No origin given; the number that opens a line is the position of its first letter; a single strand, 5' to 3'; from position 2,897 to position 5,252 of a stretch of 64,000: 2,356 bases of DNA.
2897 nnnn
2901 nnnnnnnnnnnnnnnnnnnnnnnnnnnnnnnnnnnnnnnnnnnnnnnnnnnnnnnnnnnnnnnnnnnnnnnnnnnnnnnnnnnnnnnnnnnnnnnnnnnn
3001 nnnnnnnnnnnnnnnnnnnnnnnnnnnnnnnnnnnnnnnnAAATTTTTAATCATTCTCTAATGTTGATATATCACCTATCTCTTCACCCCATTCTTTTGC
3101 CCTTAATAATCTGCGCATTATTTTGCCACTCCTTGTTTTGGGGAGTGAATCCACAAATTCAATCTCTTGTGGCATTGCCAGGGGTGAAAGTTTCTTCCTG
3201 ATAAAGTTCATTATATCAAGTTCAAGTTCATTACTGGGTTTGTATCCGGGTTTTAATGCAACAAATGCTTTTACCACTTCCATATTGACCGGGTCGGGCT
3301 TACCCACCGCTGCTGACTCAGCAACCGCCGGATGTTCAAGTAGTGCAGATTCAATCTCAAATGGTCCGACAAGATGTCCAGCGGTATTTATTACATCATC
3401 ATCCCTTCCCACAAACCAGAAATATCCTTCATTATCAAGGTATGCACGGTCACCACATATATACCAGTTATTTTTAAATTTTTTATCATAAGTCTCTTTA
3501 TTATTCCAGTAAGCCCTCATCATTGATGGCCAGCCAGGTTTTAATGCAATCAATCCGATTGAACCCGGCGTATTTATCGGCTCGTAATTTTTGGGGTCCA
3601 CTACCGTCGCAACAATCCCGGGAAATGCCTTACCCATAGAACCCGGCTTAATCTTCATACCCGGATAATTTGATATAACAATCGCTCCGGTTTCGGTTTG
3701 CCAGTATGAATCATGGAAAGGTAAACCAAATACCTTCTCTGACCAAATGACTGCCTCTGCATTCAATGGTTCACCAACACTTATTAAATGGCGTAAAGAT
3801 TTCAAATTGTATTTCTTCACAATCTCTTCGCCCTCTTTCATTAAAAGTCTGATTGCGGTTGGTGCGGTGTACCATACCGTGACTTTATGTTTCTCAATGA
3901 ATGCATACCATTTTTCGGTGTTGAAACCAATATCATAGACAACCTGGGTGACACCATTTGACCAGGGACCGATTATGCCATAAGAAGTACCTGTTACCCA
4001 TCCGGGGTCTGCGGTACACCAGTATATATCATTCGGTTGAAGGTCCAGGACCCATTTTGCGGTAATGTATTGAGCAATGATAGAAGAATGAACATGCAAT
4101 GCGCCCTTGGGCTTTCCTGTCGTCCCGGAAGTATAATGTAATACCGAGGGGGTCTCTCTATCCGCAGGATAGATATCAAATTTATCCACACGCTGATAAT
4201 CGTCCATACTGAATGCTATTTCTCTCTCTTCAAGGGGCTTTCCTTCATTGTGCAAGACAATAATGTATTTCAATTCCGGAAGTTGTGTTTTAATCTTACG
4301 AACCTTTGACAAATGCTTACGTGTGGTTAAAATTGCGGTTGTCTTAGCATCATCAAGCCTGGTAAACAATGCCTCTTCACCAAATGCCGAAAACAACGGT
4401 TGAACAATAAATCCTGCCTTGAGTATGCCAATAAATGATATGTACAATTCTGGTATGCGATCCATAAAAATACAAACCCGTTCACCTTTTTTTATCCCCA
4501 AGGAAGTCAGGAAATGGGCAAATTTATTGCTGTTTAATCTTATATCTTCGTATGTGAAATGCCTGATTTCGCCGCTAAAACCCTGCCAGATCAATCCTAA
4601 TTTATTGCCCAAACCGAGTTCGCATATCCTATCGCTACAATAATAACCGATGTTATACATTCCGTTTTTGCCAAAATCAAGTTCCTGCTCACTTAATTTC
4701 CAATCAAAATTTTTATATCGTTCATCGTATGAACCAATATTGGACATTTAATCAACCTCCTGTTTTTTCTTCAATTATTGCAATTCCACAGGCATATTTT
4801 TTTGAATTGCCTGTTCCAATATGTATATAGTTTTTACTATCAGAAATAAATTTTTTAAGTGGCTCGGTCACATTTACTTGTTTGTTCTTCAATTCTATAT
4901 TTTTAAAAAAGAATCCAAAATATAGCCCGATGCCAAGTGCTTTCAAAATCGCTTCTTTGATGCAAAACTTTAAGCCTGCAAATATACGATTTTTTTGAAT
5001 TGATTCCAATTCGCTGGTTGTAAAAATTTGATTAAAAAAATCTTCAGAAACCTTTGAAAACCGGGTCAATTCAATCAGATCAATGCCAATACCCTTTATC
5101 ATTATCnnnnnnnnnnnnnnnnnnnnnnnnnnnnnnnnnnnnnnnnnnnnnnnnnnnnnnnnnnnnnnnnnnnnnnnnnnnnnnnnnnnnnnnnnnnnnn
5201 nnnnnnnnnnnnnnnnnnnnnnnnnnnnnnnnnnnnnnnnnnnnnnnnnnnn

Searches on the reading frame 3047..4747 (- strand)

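Call 17: search_protein_families(library=pfam, proteins=[window:3047-4747:-], max_evalue=0.00001)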
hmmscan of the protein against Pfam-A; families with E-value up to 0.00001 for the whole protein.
window:3047-4747:- (566 aa): 2 families
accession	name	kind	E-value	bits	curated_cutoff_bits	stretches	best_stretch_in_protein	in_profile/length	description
PF00501.34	AMP-binding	-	4.9e-77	259.7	29.9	1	59-414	17-384/384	AMP-binding enzyme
PF13193.12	AMP-binding_C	-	2.1e-25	89.9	24.5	1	464-542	1-76/76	AMP-binding enzyme C-terminal domain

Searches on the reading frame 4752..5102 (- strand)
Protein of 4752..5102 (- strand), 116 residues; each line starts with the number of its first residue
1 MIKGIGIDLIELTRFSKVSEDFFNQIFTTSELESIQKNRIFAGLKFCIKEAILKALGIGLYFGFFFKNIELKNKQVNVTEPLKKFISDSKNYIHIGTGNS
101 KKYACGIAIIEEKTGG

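Call 77: search_protein_families(library=pfam, proteins=[window:4752-5102:-], max_evalue=0.001)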
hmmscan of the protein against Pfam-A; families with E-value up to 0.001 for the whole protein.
window:4752-5102:- (116 aa): 1 family
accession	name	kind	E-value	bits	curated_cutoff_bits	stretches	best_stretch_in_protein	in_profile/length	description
PF01648.25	ACPS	-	1.5e-13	51.1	25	1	4-107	1-110/111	4'-phosphopantetheinyl transferase superfamily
